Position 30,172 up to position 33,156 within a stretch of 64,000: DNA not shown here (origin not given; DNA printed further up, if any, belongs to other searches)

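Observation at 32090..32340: PDZ domain inserted into the first periplasmic loop of an RND/MMPL exporter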

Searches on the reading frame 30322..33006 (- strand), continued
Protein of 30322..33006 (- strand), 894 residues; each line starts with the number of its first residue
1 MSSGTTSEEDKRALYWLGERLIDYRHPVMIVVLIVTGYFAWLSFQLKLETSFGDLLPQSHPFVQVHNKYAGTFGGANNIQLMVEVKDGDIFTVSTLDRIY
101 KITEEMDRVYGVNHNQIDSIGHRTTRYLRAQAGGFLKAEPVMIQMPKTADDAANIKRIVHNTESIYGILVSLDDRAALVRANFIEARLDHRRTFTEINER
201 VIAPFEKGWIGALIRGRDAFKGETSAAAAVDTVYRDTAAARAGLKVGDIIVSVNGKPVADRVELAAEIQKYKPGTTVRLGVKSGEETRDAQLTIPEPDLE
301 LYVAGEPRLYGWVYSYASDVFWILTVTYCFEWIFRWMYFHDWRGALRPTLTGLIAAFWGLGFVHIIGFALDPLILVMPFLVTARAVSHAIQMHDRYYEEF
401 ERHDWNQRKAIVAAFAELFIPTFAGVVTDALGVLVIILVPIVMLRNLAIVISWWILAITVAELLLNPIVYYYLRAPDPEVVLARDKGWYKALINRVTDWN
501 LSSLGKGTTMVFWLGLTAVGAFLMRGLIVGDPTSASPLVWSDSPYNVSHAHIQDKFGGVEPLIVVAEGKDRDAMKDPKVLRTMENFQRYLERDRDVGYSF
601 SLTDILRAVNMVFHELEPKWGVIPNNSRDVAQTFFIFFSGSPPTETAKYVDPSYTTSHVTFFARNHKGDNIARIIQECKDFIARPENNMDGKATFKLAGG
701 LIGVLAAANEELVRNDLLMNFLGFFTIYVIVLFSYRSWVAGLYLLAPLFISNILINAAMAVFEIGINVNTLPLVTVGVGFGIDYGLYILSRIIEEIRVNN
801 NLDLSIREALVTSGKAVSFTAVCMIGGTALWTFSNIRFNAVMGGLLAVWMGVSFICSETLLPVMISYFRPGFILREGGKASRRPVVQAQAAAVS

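Call 37: predict_structure(alignment_id=A1)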
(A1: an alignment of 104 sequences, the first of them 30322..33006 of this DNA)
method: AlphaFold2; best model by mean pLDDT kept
length: 894 residues; sequences in the alignment: 104
mean_pLDDT: 77.4   pTM: 0.77
mean pLDDT of the five models: 77.4, 76.9, 74.3, 73.4, 71.2
residues with pLDDT >= 90: 147; 70-90: 548; 50-70: 105; < 50: 94
segments of 3 or more residues with pLDDT < 50: 1-7, 112-139, 163-167, 532-534, 608-623, 630-650, 881-894
pLDDT, mean of each block of 10 residues (from residue 1): 44 82 88 91 86 74 75 62 90 89 77 35 32 38 76 79 51 82 64 87 90 78 70 90 91 91 92 93 88 93 86 88 89 86 83 88 88 82 83 85 84 83 79 82 86 83 79 81 79 88 90 93 81 64 89 83 75 71 83 79 56 44 50 44 44 63 76 83 83 70 69 81 85 81 87 89 73 72 82 80 86 81 90 89 89 89 87 69 42 44
secondary structure, 60 per line:
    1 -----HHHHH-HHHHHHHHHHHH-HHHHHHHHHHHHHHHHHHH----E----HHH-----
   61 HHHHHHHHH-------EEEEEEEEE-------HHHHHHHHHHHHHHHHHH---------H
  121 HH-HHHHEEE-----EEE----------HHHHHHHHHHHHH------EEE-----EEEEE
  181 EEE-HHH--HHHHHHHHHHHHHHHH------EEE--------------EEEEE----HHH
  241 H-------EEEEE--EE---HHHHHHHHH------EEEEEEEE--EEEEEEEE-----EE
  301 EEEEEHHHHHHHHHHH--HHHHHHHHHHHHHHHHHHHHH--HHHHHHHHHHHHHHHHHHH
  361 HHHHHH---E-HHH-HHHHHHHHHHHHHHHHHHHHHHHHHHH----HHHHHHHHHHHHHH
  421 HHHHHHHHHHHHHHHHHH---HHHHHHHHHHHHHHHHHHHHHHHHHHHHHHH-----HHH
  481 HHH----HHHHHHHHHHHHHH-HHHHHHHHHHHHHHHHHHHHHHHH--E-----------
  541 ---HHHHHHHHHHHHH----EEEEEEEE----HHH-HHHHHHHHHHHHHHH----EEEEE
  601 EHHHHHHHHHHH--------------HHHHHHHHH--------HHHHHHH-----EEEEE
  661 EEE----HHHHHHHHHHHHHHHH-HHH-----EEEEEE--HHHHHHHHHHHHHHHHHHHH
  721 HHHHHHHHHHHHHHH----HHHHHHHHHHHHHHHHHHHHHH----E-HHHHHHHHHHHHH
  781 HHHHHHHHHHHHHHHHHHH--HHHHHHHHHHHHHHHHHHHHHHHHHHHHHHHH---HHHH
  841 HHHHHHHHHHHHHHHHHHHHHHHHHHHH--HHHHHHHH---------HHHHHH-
elements in order (helices of 4 or more, strands of 3 or more residues): H6-10 H12-23 H25-43 H61-69 E77-85 H93-110 H124-127 E128-130 E136-138 H149-161 E168-170 E176-183 H190-205 E212-214 E229-233 H238-241 E249-253 H261-269 E276-283 E286-293 E299-305 H306-316 H319-339 H342-366 H376-402 H407-438 H442-472 H478-483 H488-501 H503-526 H544-556 E561-568 H577-591 E596-601 H602-612 H627-635 H644-650 E656-663 H668-683 E693-698 H701-735 H740-761 H768-799 H802-833 H837-868 H871-878 H888-893

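Call 40: fold_search(model_id=the predicted structure, library=pdb)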
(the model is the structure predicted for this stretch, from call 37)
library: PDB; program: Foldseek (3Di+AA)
matches with E <= 10: 948; with E <= 0.001: 319
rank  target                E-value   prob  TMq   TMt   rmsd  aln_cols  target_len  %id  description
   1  8zkp_A                2.3e-21  1.00  0.60  0.68   9.4       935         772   13  Cryo-EM structure of the efflux transporter MmpL5/MmpS5 from Mycobacterium tuberculosis, C3 symmetry (released 2025-05-21)
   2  9dp6_A                4.3e-21  1.00  0.59  0.70   8.1       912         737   13  Mycolicibacterium smegmatis MmpL5-AcpM structure (released 2024-10-23)
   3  9gi0_B                1.8e-20  1.00  0.58  0.70   8.5       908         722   13  Truncated MmpL4 in detergent (released 2025-02-19)
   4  9u4t_A                5.2e-20  1.00  0.60  0.71   7.7       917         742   12  Cryo-EM map of MSMEG_3496 in complex with AcpM, size exclusion chromatography peak1 (released 2025-12-10)
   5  9b43                  1.1e-19  1.00  0.59  0.70   8.0       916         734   12  Mycolicibacterium smegmatis MmpL4 structure (released 2024-10-02)
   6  9syj_C                1.4e-19  1.00  0.60  0.72   7.7       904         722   13  Asymmetric hexameric MmpS4-MmpL4 complex from Mycobacterium tuberculosis with "short" coiled-coil domain (released 2026-01-28)
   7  9mx0_A                2.0e-19  1.00  0.57  0.69   8.3       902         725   12  Cluster of bipartite complex of MmpL5-AcpM from Mycolicibacterium smegmatis (released 2025-07-30)
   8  9syj_B                2.0e-19  1.00  0.61  0.67  12.2       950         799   13  Asymmetric hexameric MmpS4-MmpL4 complex from Mycobacterium tuberculosis with "short" coiled-coil domain (released 2026-01-28)
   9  9mw0_D                2.1e-19  1.00  0.60  0.68  10.1       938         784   13  Bipartite complex of MmpL5-AcpM from Mycolicibacterium smegmatis (released 2025-07-30)
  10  9rfu_D                2.5e-19  1.00  0.58  0.69   8.4       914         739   12  M.tuberculosis MmpS5L5-acpM complex (released 2025-08-13)
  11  9syj_A                5.8e-19  1.00  0.60  0.66  10.2       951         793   13  Asymmetric hexameric MmpS4-MmpL4 complex from Mycobacterium tuberculosis with "short" coiled-coil domain (released 2026-01-28)
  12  9b46                  1.2e-18  1.00  0.60  0.72   7.6       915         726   12  Mycolicibacterium smegmatis MmpL5 structure (released 2024-10-02)
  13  9u51_A                1.6e-18  1.00  0.58  0.70   7.7       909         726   13  Cryo-EM structure of Mycobacterium tuberculosis MmpL5 in complex with AcpM (released 2025-12-10)
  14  9mvz_D                2.2e-18  1.00  0.59  0.57  21.7      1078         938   11  Tripartite complex of MmpL5-S5-AcpM from Mycolicibacterium smegmatis (released 2025-07-30)
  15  8v0g                  2.2e-18  1.00  0.59  0.54  14.7      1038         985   12  plasmodium falciparum Niemann-Pick type C1-related protein form I (released 2024-11-13)
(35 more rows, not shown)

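Call 45: find_encoding_contigs(protein=P0305, flank=9000, max_places=2)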
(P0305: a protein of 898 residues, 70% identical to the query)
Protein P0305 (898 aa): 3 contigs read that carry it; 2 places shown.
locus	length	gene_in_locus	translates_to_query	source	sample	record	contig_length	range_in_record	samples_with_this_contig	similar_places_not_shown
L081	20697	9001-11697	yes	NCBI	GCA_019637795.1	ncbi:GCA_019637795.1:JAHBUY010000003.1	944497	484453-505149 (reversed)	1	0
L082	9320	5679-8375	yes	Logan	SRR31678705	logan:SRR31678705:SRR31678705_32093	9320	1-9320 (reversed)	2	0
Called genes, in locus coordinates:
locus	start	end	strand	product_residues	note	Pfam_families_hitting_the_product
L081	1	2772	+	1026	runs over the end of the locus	PF00873:ACR_tran, PF03176:MMPL (weak)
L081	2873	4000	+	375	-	PF00072:Response_reg, PF02518:HATPase_c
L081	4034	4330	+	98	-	-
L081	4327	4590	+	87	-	PF04359:DUF493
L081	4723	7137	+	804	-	PF01590:GAF, PF13185:GAF_2, PF13492:GAF_3, PF05524:PEP-utilisers_N, PF00391:PEP-utilizers, PF02896:PEP-utilizers_C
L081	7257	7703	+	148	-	-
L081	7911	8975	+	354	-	PF25852:DUF6242_C (faint), PF14870:PSII_BNR, PF02012:BNR (faint), PF14870:PSII_BNR (weak)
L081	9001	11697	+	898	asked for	PF13180:PDZ_2 (faint), PF03176:MMPL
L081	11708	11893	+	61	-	-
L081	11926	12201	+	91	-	-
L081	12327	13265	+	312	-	PF00005:ABC_tran, PF13304:AAA_21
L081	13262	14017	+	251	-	PF12679:ABC2_membrane_2, PF12730:ABC2_membrane_4 (weak), PF12698:ABC2_membrane_3 (weak)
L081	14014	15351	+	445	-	PF23357:DUF7088 (weak), PF09822:ABC_transp_aux, PF14258:DUF4350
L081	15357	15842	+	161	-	PF14238:DUF4340 (weak)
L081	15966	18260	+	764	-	PF13948:DUF4215 (weak)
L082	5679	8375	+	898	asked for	PF13180:PDZ_2 (faint), PF03176:MMPL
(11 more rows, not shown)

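Call 46: find_encoding_contigs(protein=P0281, flank=9000, max_places=2)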
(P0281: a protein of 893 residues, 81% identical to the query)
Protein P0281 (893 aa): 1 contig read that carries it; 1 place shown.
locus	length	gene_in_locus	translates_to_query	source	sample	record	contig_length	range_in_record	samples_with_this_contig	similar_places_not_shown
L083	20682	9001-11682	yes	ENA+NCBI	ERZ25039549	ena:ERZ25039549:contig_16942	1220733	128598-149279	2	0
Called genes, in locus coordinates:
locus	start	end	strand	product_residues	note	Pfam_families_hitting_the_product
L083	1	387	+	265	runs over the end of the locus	PF00413:Peptidase_M10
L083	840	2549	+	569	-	PF00270:DEAD, PF00271:Helicase_C, PF16124:RecQ_Zn_bind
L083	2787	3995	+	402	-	PF00072:Response_reg, PF00512:HisKA (weak), PF02518:HATPase_c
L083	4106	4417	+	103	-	-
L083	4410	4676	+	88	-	PF04359:DUF493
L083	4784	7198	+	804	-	PF01590:GAF, PF13185:GAF_2, PF13492:GAF_3, PF05524:PEP-utilisers_N, PF00391:PEP-utilizers, PF02896:PEP-utilizers_C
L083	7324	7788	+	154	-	-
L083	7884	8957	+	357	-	PF14870:PSII_BNR, PF15902:Sortilin-Vps10 (faint), PF02012:BNR (faint), PF14870:PSII_BNR (weak)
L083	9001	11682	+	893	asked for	PF13180:PDZ_2 (weak), PF03176:MMPL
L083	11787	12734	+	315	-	PF00005:ABC_tran, PF13304:AAA_21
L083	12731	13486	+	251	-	PF12679:ABC2_membrane_2, PF12698:ABC2_membrane_3 (weak)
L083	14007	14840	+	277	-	PF09822:ABC_transp_aux, PF14258:DUF4350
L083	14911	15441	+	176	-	PF14238:DUF4340 (weak)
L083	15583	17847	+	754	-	-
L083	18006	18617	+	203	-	-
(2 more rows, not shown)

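Call 54: search_protein_families(library=pfam, proteins=[L035:4178-5344:+, L035:5345-7708:+, L035:7798-8949:+, L035:9191-11593:+, L035:12130-13158:+, L035:13733-15889:+, L034:3219-6203:+, L033:10001-12907:+], max_evalue=0.01)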
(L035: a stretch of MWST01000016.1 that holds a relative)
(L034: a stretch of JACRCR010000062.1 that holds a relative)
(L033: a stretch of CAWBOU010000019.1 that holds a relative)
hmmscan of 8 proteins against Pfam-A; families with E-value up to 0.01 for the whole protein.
L035:4178-5344:+ (388 aa): 5 families
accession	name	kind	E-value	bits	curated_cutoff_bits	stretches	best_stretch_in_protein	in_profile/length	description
PF25106.1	VWA_4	-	8e-11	42.2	27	1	167-259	2-91/169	von Willebrand factor A domain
PF00092.34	VWA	-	2.6e-10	41.3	23.8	1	166-309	1-143/174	von Willebrand factor type A domain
PF13519.12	VWA_2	-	4.6e-10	40.5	27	1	167-273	1-104/107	von Willebrand factor type A domain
PF13768.12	VWA_3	-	1.1e-05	25.9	27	1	166-281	2-112/155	von Willebrand factor type A domain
PF00362.24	Integrin_beta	-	0.00025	21.3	24.8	0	163-212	4-53/248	Integrin beta chain VWA domain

L035:5345-7708:+ (787 aa): 11 families
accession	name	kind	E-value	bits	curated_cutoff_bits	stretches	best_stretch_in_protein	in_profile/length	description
PF14559.12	TPR_19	-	3.4e-08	34.1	25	2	676-724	3-51/68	Tetratricopeptide repeat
PF13432.12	TPR_16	-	8.3e-08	33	32.7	2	333-392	7-61/65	Tetratricopeptide repeat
PF13181.12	TPR_8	-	2e-06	27.9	25.7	0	363-390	2-29/34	Tetratricopeptide repeat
PF13174.12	TPR_6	-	2.3e-05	25.2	26.3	0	363-391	1-29/33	Tetratricopeptide repeat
PF00515.34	TPR_1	-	2.6e-05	24.3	27.8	0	363-390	2-29/34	Tetratricopeptide repeat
PF07719.23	TPR_2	-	8.6e-05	22.8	27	0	363-391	2-30/34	Tetratricopeptide repeat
PF12895.13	ANAPC3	-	0.00013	22.6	27.2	0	338-397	4-59/82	Anaphase-promoting complex, cyclosome, subunit 3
PF25064.1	ARM_TT21_5th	-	0.0019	18.9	27.8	0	324-397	32-105/117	TT21 fifth ARM repeats domain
PF13431.12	TPR_17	-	0.0022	18.6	24.4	0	686-719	1-34/34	Tetratricopeptide repeat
PF13428.12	TPR_14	-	0.0035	18.3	23.5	0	666-707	3-44/44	Tetratricopeptide repeat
PF13424.12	TPR_12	-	0.0085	16.7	30.1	1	335-390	15-73/77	Tetratricopeptide repeat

L035:7798-8949:+ (383 aa): 3 families
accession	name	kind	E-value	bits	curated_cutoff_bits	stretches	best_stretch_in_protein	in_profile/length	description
PF02771.21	Acyl-CoA_dh_N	-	1.2e-24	87.3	22.9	1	8-119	3-113/113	Acyl-CoA dehydrogenase, N-terminal domain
PF02770.24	Acyl-CoA_dh_M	-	8.6e-21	74.4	33.3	1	123-217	1-97/97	Acyl-CoA dehydrogenase, middle domain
PF00441.29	Acyl-CoA_dh_1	-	2.8e-20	73.4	22.4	1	230-377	2-149/150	Acyl-CoA dehydrogenase, C-terminal domain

L035:9191-11593:+ (800 aa): 2 families
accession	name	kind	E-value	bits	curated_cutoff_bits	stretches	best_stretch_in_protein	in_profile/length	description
PF03176.21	MMPL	-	1.1e-23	84.2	20.5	1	575-776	103-302/333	MMPL family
PF02460.24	Patched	-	0.0003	21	23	0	234-364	9-137/156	Patched SSD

L035:12130-13158:+ (342 aa): 2 families
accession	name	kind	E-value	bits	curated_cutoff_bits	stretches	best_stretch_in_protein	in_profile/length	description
PF04332.21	DUF475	-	4.5e-106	355.4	27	1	51-339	1-293/293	Protein of unknown function (DUF475)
PF03741.22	TerC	-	7.3e-21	75.1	27.8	1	42-306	3-176/178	Integral membrane protein TerC family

L035:13733-15889:+ (718 aa): 2 families
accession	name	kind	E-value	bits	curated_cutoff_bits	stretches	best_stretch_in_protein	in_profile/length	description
PF00593.30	TonB_dep_Rec_b-barrel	-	1.5e-24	88.1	27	1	242-674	10-436/436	TonB dependent receptor-like, beta-barrel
PF07715.20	Plug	-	4e-15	56.7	23.9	1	73-182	6-107/107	TonB-dependent Receptor Plug Domain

L034:3219-6203:+ (995 aa): 4 families
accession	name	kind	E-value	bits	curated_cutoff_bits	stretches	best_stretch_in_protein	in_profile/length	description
PF03176.21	MMPL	-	1.6e-20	73.8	20.5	1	811-975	133-302/333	MMPL family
PF13180.12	PDZ_2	-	2.3e-11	44.3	27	2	219-295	12-77/80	PDZ domain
PF00595.29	PDZ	-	7.5e-09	36.3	23.2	1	209-264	11-58/81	PDZ domain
PF17820.7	PDZ_6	-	2.2e-08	34.2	27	1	240-277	7-44/54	PDZ domain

L033:10001-12907:+ (969 aa): 5 families
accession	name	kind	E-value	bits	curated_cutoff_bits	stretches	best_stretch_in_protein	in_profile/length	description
PF00595.29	PDZ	-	3.6e-18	66.2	23.2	2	206-280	8-80/81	PDZ domain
PF13180.12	PDZ_2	-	5.1e-17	62.4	27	2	226-291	13-78/80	PDZ domain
PF17820.7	PDZ_6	-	4e-16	59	27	2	229-282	2-54/54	PDZ domain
PF03176.21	MMPL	-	9.9e-15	54.7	20.5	1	796-948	145-302/333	MMPL family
PF02460.24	Patched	-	5.1e-05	23.5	23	1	325-451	12-136/156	Patched SSD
